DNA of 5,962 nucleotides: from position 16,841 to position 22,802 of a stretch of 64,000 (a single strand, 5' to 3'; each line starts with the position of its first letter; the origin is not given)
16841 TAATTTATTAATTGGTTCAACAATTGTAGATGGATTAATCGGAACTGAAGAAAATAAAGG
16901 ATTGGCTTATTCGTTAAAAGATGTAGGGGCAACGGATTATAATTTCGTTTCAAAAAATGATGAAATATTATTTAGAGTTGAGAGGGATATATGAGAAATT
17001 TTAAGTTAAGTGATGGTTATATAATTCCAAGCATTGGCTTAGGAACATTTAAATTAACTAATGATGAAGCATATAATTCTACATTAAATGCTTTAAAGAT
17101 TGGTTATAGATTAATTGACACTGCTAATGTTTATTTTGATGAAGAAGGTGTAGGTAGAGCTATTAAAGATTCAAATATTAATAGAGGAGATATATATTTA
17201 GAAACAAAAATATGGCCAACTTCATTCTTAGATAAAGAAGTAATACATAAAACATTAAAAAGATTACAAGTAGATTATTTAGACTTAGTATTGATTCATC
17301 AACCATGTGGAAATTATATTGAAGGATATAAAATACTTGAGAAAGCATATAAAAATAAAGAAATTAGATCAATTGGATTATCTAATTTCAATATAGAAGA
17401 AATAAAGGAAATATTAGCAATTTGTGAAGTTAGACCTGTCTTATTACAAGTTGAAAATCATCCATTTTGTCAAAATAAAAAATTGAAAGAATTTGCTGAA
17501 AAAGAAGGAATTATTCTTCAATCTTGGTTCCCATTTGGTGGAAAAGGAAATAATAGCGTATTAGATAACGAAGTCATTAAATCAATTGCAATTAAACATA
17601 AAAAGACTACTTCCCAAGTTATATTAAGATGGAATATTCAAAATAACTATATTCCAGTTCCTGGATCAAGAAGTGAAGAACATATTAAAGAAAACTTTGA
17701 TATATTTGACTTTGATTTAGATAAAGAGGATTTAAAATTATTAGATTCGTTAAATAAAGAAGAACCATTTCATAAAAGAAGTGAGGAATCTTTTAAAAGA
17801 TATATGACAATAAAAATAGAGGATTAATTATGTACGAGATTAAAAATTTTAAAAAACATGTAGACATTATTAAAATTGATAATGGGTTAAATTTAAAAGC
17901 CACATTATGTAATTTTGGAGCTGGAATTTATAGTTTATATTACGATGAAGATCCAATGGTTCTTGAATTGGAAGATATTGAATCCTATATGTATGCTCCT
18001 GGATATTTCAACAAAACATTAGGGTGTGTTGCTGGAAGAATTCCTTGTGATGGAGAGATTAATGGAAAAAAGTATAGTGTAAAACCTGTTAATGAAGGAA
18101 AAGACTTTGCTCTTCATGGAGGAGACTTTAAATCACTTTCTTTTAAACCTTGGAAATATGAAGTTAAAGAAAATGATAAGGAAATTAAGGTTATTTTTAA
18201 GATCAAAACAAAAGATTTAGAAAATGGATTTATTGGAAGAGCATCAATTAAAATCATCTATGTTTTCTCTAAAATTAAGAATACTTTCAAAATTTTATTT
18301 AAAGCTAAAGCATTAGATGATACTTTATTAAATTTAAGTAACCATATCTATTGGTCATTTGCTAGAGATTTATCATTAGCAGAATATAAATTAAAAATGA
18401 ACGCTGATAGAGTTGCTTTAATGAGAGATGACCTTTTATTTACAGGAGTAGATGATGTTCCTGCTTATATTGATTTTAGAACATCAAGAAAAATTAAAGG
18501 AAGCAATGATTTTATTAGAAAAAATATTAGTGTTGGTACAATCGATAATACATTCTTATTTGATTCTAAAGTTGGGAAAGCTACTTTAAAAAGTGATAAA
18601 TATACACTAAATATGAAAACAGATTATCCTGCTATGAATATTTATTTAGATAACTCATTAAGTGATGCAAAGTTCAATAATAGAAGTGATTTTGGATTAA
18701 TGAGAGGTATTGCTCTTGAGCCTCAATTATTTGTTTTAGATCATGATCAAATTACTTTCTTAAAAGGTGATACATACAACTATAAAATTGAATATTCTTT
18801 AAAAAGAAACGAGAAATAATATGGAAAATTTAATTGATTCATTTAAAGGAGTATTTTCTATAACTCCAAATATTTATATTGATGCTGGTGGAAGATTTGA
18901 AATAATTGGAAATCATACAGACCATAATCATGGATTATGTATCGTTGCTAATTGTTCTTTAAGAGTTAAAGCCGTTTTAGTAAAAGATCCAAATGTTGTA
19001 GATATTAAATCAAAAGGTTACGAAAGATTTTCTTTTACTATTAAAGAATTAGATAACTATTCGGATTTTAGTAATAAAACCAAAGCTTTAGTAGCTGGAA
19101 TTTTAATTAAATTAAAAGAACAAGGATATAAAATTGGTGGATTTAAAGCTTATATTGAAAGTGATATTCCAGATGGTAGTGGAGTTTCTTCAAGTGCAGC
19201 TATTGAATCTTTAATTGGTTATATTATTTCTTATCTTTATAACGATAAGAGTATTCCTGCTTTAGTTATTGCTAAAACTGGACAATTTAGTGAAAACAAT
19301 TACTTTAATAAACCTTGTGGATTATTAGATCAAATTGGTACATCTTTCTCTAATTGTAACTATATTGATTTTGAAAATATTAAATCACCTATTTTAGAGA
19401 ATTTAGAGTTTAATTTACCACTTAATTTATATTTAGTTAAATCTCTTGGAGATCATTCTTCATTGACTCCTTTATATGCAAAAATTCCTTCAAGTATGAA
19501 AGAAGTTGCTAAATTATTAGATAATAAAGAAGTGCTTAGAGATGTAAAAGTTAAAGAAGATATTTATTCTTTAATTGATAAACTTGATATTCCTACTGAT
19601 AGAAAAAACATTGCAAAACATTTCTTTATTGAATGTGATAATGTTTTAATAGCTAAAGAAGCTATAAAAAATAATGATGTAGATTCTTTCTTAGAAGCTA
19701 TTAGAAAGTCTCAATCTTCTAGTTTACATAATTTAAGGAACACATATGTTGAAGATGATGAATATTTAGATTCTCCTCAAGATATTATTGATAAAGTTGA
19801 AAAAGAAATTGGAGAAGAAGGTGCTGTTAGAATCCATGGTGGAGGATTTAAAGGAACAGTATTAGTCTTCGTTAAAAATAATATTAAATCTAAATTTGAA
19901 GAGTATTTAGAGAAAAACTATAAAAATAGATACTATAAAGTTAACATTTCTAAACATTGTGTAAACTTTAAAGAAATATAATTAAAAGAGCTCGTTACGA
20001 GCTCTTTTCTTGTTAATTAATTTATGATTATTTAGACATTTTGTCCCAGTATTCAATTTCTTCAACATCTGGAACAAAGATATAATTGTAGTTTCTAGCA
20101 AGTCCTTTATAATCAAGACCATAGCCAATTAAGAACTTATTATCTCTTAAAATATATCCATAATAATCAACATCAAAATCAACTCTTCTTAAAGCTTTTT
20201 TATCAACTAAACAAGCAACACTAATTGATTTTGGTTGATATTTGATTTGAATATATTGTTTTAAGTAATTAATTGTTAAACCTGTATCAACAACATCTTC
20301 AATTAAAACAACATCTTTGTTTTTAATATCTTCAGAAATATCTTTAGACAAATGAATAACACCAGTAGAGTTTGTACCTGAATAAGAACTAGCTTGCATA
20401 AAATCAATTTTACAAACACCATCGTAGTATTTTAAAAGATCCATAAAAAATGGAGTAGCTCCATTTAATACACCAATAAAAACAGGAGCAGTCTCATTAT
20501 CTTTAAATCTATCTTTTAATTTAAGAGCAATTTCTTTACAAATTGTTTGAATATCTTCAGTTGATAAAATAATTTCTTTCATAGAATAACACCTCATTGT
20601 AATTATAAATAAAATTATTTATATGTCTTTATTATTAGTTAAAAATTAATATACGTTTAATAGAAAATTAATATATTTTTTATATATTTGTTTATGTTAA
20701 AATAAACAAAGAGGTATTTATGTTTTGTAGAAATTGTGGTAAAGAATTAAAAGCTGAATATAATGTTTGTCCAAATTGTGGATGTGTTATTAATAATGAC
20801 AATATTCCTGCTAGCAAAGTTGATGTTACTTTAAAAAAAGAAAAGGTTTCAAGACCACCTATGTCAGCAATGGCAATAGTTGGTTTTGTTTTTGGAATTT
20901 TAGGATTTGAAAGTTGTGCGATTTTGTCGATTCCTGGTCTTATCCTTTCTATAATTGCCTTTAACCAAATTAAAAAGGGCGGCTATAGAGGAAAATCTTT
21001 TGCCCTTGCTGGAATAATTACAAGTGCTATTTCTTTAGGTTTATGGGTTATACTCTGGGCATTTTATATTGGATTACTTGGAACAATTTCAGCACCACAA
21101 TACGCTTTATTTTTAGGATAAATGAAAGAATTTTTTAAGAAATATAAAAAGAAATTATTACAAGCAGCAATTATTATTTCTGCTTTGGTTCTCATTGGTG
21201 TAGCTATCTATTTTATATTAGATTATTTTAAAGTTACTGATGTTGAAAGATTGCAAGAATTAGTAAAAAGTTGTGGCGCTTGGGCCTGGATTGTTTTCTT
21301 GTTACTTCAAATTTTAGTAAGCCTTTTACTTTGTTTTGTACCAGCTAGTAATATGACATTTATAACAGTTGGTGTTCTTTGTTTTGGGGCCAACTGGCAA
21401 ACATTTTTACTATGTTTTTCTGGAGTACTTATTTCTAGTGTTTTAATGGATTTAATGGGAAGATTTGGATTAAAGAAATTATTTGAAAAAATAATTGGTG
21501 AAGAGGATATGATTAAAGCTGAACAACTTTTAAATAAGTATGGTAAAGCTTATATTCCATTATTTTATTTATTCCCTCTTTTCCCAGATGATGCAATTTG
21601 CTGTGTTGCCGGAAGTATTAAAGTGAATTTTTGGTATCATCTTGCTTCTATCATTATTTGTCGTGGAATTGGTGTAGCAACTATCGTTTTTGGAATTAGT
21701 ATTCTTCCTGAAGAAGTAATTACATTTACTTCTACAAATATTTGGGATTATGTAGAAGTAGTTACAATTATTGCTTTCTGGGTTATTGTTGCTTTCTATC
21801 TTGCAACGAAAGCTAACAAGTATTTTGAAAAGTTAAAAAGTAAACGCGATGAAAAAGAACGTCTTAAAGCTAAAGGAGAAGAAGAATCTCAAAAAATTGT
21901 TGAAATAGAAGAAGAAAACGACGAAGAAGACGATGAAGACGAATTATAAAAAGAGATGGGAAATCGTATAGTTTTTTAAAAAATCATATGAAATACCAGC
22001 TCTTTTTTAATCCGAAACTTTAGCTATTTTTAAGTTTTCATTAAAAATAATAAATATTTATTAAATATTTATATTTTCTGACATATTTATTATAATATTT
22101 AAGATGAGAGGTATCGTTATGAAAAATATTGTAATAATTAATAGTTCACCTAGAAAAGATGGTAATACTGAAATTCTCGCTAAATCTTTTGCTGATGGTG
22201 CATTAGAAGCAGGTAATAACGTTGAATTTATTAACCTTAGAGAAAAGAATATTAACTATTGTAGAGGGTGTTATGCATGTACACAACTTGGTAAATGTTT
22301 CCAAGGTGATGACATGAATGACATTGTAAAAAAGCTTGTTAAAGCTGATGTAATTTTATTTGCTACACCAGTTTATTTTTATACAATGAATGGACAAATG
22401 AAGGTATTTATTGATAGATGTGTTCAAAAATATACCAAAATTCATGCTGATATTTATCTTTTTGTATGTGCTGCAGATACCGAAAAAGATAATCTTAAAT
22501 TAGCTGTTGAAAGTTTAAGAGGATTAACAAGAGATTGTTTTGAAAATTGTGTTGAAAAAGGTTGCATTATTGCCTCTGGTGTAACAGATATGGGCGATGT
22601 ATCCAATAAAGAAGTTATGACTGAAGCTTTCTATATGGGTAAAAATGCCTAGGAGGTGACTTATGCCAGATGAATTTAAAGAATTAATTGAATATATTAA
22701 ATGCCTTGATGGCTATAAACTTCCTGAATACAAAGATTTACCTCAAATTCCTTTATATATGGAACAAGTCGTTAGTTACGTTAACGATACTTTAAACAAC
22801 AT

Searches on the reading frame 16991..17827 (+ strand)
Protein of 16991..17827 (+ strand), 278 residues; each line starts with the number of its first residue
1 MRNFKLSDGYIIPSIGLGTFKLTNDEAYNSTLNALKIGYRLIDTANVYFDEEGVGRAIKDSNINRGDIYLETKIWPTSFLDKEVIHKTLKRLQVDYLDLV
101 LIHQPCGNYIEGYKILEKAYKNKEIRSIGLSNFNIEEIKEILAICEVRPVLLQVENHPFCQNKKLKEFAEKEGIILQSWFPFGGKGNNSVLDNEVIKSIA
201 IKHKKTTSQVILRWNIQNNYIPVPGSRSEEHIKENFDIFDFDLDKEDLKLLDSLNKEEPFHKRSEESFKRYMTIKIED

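Call 28: search_protein_families(library=pfam, proteins=[window:16991-17827:+], max_evalue=0.001)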
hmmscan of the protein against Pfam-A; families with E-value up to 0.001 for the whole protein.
window:16991-17827:+ (278 aa): 1 family
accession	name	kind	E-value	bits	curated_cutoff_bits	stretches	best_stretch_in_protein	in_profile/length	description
PF00248.27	Aldo_ket_red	-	7.6e-43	147.1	24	1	15-255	2-290/291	Aldo/keto reductase family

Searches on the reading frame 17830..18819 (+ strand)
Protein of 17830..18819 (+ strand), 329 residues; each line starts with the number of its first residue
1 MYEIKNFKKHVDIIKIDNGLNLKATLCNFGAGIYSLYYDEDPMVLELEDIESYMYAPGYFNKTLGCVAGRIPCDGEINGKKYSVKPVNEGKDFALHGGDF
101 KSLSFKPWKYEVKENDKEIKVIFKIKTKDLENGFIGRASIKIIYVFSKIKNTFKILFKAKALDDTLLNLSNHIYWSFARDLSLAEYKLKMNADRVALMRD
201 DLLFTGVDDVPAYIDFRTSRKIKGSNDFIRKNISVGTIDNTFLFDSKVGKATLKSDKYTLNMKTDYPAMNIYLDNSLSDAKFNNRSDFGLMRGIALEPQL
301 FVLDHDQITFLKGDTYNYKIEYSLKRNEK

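Call 28: search_protein_families(library=pfam, proteins=[window:17830-18819:+], max_evalue=0.001)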
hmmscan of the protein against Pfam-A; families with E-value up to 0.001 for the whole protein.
window:17830-18819:+ (329 aa): 1 family
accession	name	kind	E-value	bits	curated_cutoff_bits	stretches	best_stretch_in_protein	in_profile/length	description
PF01263.26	Aldose_epim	-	4.7e-33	115.3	27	1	13-323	2-299/299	Aldose 1-epimerase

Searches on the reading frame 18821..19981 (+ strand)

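Call 29: search_protein_families(library=pfam, proteins=[window:18821-19981:+], max_evalue=0.001)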
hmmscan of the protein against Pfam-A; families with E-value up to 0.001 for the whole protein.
window:18821-19981:+ (386 aa): 2 families
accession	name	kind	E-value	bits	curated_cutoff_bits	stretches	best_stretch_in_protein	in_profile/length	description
PF00288.32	GHMP_kinases_N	-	2.5e-11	44.1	22.3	1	91-174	3-83/87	GHMP kinases N terminal domain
PF10509.15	GalKase_gal_bdg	-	5.5e-08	32.7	23.1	1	7-50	2-44/49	Galactokinase galactose-binding signature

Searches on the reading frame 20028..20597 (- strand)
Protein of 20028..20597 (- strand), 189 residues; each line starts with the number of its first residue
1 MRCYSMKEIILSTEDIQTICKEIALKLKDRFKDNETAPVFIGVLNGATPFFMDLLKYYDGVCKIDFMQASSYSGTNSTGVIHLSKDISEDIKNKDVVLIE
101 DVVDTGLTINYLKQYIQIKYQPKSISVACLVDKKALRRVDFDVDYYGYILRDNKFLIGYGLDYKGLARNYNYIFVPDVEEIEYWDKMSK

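Call 29: search_protein_families(library=pfam, proteins=[window:20028-20597:-], max_evalue=0.001)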
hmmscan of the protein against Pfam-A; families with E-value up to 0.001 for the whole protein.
window:20028-20597:- (189 aa): 1 family
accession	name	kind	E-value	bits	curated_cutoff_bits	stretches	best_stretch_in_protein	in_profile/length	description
PF00156.33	Pribosyltran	-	2.3e-22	79.4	26.3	1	14-163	9-157/158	Phosphoribosyl transferase domain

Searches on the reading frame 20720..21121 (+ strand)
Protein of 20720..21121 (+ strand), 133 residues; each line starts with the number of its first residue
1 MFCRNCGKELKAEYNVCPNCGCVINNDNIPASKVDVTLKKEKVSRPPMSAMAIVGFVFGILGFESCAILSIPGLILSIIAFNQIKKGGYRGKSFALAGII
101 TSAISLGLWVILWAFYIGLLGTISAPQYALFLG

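Call 29: search_protein_families(library=pfam, proteins=[window:20720-21121:+], max_evalue=0.001)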
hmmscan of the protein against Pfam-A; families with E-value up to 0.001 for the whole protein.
window:20720-21121:+ (133 aa): 3 families
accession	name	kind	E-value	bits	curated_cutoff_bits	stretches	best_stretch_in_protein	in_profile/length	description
PF13828.11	DUF4190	-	1.1e-15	57.5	35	1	51-112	1-62/62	Domain of unknown function (DUF4190)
PF13240.11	Zn_Ribbon_1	-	1.5e-05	25.1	25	1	2-22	1-21/23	zinc-ribbon domain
PF08271.17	Zn_Ribbon_TF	-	0.00084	19.3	29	0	1-30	1-35/43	TFIIB zinc-binding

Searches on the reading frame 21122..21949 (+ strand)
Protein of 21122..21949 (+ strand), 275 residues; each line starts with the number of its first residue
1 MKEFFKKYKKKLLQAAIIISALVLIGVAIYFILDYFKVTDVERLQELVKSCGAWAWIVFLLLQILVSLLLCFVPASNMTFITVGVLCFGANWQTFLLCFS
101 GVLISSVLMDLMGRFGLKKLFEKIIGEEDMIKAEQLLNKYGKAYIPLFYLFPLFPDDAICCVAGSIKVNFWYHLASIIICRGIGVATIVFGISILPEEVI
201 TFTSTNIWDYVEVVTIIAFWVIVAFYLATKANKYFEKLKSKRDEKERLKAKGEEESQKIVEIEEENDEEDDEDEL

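Call 29: search_protein_families(library=pfam, proteins=[window:21122-21949:+], max_evalue=0.001)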
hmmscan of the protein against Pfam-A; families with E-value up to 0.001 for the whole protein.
window:21122-21949:+ (275 aa): 2 families
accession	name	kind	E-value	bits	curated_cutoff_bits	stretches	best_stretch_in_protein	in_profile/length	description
PF09335.16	VTT_dom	-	1.2e-13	52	33.9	1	76-191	3-120/123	VTT domain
PF07543.17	PGA2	-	0.00086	19.8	24.2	0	202-273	8-86/135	Protein trafficking PGA2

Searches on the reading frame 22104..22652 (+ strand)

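Call 29: search_protein_families(library=pfam, proteins=[window:22104-22652:+], max_evalue=0.001)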
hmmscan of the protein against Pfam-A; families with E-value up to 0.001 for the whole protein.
window:22104-22652:+ (182 aa): 2 families
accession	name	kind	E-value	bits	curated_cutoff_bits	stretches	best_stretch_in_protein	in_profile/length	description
PF03358.20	FMN_red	-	2.3e-23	82.9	24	1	8-121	2-112/152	NADPH-dependent FMN reductase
PF02525.22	Flavodoxin_2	-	2.5e-14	53.9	27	1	7-109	1-106/198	Flavodoxin-like fold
